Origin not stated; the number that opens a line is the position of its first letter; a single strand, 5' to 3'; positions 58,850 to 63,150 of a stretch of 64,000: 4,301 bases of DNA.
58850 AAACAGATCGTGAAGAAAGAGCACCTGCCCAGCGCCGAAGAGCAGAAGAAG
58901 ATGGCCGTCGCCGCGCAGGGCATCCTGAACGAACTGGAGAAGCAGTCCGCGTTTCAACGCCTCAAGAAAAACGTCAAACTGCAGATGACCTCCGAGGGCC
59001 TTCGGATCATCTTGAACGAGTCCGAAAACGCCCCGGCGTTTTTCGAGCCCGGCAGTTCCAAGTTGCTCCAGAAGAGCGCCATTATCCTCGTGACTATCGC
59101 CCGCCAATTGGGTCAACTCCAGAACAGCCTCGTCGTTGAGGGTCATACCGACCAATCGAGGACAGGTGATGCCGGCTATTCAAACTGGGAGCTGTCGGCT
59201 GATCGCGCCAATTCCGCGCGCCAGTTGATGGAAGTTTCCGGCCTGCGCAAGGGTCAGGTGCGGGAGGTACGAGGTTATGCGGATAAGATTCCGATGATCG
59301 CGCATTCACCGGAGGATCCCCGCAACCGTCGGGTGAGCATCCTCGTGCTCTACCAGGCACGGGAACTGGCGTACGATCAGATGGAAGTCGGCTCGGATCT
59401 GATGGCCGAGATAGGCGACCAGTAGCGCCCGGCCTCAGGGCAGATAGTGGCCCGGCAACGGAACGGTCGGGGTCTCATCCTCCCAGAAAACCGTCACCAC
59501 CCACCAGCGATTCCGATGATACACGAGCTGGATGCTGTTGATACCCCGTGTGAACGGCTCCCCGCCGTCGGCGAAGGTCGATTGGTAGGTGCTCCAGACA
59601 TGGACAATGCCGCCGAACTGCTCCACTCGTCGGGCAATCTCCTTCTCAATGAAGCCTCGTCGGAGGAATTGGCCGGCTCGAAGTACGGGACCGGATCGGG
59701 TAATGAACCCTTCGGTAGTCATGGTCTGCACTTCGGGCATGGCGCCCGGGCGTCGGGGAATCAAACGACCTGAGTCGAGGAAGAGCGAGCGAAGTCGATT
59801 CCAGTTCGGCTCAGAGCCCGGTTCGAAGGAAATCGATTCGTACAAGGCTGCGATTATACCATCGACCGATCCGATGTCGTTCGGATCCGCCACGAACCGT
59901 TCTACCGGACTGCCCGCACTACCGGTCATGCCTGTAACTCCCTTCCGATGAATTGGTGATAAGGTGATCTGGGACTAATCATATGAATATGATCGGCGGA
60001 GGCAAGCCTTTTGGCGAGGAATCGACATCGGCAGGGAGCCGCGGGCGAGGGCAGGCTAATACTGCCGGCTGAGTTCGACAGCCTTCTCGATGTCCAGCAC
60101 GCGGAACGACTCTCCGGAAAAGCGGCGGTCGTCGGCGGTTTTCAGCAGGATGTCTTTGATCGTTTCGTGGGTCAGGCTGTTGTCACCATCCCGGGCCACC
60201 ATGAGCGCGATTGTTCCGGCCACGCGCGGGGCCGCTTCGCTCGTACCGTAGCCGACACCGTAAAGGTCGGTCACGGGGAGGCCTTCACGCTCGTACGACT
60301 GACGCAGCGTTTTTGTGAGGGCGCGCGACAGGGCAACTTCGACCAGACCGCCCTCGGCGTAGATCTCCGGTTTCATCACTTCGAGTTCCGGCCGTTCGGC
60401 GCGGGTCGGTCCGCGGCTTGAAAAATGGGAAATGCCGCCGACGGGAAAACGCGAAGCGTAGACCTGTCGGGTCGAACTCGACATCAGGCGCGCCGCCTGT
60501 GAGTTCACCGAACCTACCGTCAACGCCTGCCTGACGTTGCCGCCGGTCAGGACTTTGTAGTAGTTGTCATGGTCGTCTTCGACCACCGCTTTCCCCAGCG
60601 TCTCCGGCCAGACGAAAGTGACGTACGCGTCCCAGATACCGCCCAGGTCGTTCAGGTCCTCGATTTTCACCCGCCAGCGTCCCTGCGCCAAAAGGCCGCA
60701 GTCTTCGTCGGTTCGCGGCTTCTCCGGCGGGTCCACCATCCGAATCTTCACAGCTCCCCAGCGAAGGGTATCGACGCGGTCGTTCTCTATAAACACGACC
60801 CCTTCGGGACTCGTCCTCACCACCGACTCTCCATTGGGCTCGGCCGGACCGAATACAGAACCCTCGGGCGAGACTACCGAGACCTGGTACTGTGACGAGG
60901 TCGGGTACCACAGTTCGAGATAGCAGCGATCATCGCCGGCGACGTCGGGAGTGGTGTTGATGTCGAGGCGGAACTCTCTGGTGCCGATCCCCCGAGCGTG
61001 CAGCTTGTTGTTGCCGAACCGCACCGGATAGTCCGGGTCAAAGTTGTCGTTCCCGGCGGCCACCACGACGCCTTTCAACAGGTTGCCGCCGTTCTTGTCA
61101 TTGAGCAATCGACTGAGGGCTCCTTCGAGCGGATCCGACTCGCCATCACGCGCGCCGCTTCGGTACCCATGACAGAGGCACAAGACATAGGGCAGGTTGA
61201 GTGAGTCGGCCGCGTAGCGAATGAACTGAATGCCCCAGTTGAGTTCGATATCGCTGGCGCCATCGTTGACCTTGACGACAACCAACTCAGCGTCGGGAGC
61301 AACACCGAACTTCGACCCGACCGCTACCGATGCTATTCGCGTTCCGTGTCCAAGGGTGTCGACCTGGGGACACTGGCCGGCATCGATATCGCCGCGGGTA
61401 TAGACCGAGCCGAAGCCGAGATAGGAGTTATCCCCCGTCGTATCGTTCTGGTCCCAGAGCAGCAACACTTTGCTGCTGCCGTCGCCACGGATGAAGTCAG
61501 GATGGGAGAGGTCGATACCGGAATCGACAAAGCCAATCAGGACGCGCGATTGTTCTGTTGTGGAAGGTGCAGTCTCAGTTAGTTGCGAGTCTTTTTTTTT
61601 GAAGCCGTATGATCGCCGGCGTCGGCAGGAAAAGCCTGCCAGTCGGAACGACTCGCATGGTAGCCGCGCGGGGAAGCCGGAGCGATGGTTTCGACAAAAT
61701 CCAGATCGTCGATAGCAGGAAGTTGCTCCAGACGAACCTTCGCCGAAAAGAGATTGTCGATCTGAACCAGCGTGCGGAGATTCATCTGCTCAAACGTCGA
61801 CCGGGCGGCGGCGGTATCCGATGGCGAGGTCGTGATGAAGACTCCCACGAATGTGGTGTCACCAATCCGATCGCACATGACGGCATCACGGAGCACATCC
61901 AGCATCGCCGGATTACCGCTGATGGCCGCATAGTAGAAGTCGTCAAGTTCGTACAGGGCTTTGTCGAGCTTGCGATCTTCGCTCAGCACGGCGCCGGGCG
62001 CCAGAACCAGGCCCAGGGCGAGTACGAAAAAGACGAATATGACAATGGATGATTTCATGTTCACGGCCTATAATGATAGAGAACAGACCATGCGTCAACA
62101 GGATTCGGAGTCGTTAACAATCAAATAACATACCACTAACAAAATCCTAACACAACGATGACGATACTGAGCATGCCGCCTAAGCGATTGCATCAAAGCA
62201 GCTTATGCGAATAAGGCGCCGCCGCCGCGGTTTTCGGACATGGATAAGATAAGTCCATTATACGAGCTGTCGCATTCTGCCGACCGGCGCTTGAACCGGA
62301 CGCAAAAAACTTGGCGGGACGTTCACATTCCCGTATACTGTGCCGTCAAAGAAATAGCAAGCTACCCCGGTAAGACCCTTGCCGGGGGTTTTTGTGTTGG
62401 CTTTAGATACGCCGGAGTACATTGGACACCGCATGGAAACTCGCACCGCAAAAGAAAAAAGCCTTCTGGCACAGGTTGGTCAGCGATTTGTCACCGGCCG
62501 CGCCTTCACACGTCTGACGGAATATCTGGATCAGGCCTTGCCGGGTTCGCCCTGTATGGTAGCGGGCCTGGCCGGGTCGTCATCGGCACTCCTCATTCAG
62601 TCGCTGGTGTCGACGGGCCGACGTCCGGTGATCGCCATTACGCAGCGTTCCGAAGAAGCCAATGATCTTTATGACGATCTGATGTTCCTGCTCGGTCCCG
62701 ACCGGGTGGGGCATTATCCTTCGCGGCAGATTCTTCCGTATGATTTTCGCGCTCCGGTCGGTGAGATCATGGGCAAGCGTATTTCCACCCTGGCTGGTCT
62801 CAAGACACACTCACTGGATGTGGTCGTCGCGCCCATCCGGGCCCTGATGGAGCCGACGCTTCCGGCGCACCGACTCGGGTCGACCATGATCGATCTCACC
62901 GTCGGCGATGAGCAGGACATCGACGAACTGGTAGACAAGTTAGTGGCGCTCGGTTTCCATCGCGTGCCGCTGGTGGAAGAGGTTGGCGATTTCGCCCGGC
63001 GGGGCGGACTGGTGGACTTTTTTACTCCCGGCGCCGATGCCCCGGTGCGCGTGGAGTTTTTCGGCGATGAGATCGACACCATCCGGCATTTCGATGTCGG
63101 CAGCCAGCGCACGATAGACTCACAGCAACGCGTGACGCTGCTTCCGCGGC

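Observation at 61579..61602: S8 serine peptidase split by a -1 frame change exactly at a dnaX-type A_AAA_AAG slippery heptamer inside an A9 tract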

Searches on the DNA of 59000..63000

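Call 83: search_rna_families(source=window, start=59000, end=63000, threshold=evalue, max_evalue=1)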
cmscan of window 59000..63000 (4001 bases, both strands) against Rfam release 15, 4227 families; matches with E-value up to 1: 1.
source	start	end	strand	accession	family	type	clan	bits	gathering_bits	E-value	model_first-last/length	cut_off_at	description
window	62448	62467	-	RF00489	ctRNA_p42d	Gene; antisense;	-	21.1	50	0.39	1-46/46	no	ctRNA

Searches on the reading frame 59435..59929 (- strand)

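Call 37: search_protein_families(library=pfam, proteins=[window:59435-59929:-], max_evalue=10)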
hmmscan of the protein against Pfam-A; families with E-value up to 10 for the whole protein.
window:59435-59929:- (164 aa): 1 family
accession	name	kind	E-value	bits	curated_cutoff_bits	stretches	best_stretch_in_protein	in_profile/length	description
PF14043.11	WVELL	-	1.9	8.8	27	0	134-153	16-34/74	WVELL protein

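Call 66: search_protein_families(library=ncbifam, proteins=[window:59435-59929:-], max_evalue=0.01)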
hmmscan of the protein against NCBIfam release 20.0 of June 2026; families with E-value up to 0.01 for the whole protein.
window:59435-59929:- (164 aa): 0 families

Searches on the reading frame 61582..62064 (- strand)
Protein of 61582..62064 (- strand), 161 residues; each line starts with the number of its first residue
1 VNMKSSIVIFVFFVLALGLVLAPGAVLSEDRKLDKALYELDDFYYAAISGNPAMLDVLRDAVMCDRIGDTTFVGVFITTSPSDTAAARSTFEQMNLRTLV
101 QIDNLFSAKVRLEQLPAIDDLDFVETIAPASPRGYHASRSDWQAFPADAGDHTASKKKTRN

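Call 23: find_homologous_proteins(query=window:61582-62064:-, max_evalue=0.001)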
Query seq(161 aa) (161 aa): 5 proteins with E <= 0.001 among 152 candidates.
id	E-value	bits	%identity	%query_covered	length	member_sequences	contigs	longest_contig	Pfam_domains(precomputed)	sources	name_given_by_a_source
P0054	8.5e-98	342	100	99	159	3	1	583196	-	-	-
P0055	1.2e-85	303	87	99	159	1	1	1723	-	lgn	-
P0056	6.9e-83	294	86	99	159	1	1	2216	-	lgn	-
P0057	3.0e-49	185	59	98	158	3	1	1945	-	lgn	-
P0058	8.0e-44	167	65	80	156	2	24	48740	-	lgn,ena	-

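Call 24: find_encoding_contigs(protein=P0055, flank=3000, max_places=3)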
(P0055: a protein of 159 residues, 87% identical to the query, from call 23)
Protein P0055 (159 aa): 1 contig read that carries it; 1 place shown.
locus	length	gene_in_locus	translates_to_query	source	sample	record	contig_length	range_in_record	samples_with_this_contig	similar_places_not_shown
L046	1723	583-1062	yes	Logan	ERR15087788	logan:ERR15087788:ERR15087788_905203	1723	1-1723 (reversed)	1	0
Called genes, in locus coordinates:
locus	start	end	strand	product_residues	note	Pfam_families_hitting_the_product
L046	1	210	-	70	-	?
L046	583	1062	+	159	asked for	-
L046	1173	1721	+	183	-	?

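Call 25: find_encoding_contigs(protein=P0056, flank=3000, max_places=3)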
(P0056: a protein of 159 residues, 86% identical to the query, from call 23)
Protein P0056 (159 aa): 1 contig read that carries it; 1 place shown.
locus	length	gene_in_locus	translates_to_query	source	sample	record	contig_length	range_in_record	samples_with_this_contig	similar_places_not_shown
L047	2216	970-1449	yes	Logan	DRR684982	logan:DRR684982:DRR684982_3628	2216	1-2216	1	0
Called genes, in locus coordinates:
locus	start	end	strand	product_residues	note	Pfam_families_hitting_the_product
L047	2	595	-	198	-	?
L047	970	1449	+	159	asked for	-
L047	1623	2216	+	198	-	?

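Call 26: find_encoding_contigs(protein=P0057, flank=3000, max_places=3)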
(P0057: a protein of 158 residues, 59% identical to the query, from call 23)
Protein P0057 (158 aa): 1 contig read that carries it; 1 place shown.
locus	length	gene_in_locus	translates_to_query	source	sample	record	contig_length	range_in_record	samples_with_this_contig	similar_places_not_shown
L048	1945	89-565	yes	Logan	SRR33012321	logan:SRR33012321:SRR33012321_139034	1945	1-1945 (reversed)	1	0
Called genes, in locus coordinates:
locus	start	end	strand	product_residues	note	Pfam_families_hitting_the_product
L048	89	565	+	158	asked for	-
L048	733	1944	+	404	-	?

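Call 37: search_protein_families(library=pfam, proteins=[P0054, P0057, P0058], max_evalue=10)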
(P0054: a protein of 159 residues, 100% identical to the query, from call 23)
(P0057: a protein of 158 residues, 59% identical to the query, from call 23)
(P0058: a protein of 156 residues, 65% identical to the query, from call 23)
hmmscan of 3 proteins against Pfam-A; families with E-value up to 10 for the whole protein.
P0054 (159 aa): 0 families

P0057 (158 aa): 0 families

P0058 (156 aa): 1 family
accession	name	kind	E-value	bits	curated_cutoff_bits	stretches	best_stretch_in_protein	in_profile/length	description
PF19505.4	DUF6039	-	0.098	12.2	25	1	35-85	240-291/298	Family of unknown function (DUF6039)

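Call 68: search_protein_representatives(alignment_id=A3)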
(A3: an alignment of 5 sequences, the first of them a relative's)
Query: 5 sequences, 159 profile positions. Proteins with E-value up to 0.001 (for the whole library): 10; up to 1e-10: 9; up to 1e-30: 1. The best 10 are listed.
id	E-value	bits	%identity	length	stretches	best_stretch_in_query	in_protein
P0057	4.4e-79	279.9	-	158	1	1-158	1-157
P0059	3.5e-24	101.5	-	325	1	5-141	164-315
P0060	4.4e-23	97.9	-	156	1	9-138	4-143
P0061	5.6e-23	97.6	-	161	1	13-138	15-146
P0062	4.0e-20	88.3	-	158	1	10-144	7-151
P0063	5.2e-20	87.9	-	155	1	27-155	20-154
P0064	1.8e-17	79.7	-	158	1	19-145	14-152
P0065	8.1e-13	64.5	-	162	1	9-140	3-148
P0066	1.6e-12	63.6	-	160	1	11-138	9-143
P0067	2.1e-08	50.2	-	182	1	8-139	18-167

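Call 70: find_encoding_contigs(protein=P0060, flank=3000, max_places=2)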
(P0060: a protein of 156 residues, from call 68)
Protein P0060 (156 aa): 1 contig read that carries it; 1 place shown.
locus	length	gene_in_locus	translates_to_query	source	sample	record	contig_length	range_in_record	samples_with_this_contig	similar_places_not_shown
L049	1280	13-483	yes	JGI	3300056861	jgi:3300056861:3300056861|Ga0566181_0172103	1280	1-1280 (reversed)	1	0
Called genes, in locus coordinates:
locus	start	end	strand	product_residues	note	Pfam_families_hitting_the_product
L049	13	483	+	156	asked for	-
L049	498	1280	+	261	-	?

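Call 71: find_encoding_contigs(protein=P0061, flank=3000, max_places=2)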
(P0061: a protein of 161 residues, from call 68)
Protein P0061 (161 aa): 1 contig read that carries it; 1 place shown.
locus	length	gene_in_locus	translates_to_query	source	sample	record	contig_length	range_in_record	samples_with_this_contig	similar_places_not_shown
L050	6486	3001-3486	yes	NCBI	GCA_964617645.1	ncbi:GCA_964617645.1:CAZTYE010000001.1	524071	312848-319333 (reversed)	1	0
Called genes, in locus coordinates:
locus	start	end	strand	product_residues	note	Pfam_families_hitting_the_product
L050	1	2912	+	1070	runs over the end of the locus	PF13181:TPR_8 (faint), PF13374:TPR_10 (faint), PF17874:TPR_MalT (faint), PF07719:TPR_2 (faint), PF13176:TPR_7 (faint), PF13424:TPR_12 (weak), PF12770:CHAT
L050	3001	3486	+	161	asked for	-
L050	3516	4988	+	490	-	PF00082:Peptidase_S8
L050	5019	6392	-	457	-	PF00535:Glycos_transf_2, PF00702:Hydrolase, PF06888:Put_Phosphatase, PF12710:HAD, PF08282:Hydrolase_3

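Call 72: find_encoding_contigs(protein=P0063, flank=3000, max_places=2)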
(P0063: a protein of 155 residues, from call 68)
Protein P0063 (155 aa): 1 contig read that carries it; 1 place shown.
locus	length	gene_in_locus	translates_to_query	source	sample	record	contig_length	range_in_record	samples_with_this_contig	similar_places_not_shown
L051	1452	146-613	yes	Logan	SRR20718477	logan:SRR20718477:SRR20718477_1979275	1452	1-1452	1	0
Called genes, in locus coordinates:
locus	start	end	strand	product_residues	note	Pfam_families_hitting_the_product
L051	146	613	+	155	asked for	-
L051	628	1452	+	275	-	?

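Call 73: find_encoding_contigs(protein=P0065, flank=3000, max_places=2)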
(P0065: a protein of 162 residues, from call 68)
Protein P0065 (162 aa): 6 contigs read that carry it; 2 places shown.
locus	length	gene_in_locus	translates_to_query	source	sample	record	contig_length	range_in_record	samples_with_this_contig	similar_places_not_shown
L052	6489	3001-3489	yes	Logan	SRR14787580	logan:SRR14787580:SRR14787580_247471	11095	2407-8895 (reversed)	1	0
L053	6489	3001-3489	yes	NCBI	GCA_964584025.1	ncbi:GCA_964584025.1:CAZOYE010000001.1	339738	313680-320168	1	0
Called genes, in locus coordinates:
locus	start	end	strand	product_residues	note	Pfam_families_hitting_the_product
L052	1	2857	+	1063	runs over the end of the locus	PF10602:RPN7 (faint), PF07719:TPR_2 (faint), PF13176:TPR_7 (faint), PF13181:TPR_8 (faint), PF13424:TPR_12 (weak), PF13424:TPR_12, PF17874:TPR_MalT, PF12770:CHAT, +1 more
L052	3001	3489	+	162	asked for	-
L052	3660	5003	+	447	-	PF00082:Peptidase_S8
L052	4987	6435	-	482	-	PF00474:SSF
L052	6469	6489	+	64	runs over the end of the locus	-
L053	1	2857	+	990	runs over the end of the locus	PF10602:RPN7 (faint), PF07719:TPR_2 (faint), PF13176:TPR_7 (faint), PF13181:TPR_8 (faint), PF13424:TPR_12 (weak), PF13424:TPR_12, PF17874:TPR_MalT, PF12770:CHAT, +1 more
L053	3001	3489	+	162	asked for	-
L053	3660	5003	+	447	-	PF00082:Peptidase_S8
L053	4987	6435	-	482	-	PF00474:SSF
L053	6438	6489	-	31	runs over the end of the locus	-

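Call 74: find_encoding_contigs(protein=P0066, flank=3000, max_places=2)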
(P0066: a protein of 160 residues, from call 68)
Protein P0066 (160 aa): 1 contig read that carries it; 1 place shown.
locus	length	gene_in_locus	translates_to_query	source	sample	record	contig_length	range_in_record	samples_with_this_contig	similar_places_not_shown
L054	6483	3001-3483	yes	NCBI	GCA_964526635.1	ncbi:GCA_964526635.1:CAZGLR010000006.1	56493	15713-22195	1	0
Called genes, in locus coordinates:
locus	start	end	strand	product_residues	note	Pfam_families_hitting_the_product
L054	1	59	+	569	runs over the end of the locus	PF01019:G_glu_transpept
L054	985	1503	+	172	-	-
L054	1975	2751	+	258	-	PF01925:TauE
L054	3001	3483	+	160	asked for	-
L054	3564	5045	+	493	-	PF00082:Peptidase_S8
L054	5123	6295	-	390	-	PF04519:Bactofilin (faint), PF26514:DUF8173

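Call 89: predict_structure(alignment_id=A3)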
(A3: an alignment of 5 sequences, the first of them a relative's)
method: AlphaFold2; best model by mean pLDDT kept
length: 159 residues; sequences in the alignment: 5
mean_pLDDT: 56.4   pTM: 0.48
mean pLDDT of the five models: 56.4, 52.5, 41.8, 38.8, 37.8
residues with pLDDT >= 90: 0; 70-90: 53; 50-70: 40; < 50: 66
segments of 3 or more residues with pLDDT < 50: 8-34, 44-46, 130-159
pLDDT, mean of each block of 10 residues (from residue 1): 49 36 32 48 51 51 64 78 84 70 76 83 68 39 35 35
secondary structure, 60 per line:
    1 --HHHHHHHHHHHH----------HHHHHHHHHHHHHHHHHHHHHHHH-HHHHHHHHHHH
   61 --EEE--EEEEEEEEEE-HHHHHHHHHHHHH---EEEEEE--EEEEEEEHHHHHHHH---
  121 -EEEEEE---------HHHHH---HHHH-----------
elements in order: H3-14 H25-48 H50-60 E63-65 E68-77 H79-91 E95-100 E103-109 H110-117 E122-127 H137-141 H145-148

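Call 91: fold_search(model_id=the predicted structure, library=pdb)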
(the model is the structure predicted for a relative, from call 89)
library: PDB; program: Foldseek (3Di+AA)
matches with E <= 10: 748; with E <= 0.001: 0
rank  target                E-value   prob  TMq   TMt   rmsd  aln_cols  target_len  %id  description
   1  3afg_B                4.4e-02  0.99  0.34  0.11   3.4        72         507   17  Crystal structure of ProN-Tk-SP from Thermococcus kodakaraensis (released 2010-08-04)
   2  3afg_A                5.0e-02  0.99  0.35  0.12   6.9        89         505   15  Crystal structure of ProN-Tk-SP from Thermococcus kodakaraensis (released 2010-08-04)
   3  6u2d_A                8.3e-02  0.96  0.28  0.59   3.3        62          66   14  PmtCD peptide exporter basket domain (released 2020-10-14)
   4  9fid_D                8.8e-02  0.97  0.31  0.60   2.7        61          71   23  X-ray structure of furin (PCSK3) in complex with the PC1/3 (PCSK1) prodomain mutant R78K,R80A (released 2025-09-10)
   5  2jsx_MODEL_1_A        8.8e-02  0.96  0.35  0.56   5.9        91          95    9  Solution structure of the E. coli Tat proofreading chaperone protein NapD (released 2007-08-21)
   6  9fid_E                9.4e-02  0.97  0.30  0.59   2.7        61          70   23  X-ray structure of furin (PCSK3) in complex with the PC1/3 (PCSK1) prodomain mutant R78K,R80A (released 2025-09-10)
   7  2zwo_B                1.0e-01  0.99  0.30  0.13   2.3        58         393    9  Crystal structure of Ca2 site mutant of Pro-S324A (released 2009-06-23)
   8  4wk3                  1.0e-01  0.96  0.26  0.50   2.7        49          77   14  Structure of Staphyloccus aureus PstA (released 2014-11-26)
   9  6lpi_E                1.1e-01  0.69  0.24  0.36   5.3        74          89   15  Crystal Structure of AHAS holo-enzyme (released 2020-11-18)
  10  2z58_B                1.2e-01  0.99  0.33  0.73   1.9        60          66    8  Crystal structure of G56W-propeptide:S324A-subtilisin complex (released 2008-01-01)
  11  3qfh_C                1.3e-01  0.99  0.33  0.13   1.4        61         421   11  2.05 Angstrom Resolution Crystal Structure of Epidermin Leader Peptide Processing Serine Protease (EpiP) from Staphylo (released 2011-02-02)
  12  4jp8                  1.3e-01  0.96  0.28  0.12   3.0        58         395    7  Crystal structure of Pro-F17H/S324A (released 2014-01-29)
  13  8c4x_B                1.6e-01  0.94  0.30  0.55   5.5        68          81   20  PAM Protease (released 2024-07-17)
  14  3qfh_A                1.7e-01  1.00  0.34  0.13   1.1        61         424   11  2.05 Angstrom Resolution Crystal Structure of Epidermin Leader Peptide Processing Serine Protease (EpiP) from Staphylo (released 2011-02-02)
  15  2cve                  1.7e-01  0.89  0.27  0.23   3.3        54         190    9  Crystal structure of a conserved hypothetical protein TT1547 from thermus thermophilus HB8 (released 2005-12-02)
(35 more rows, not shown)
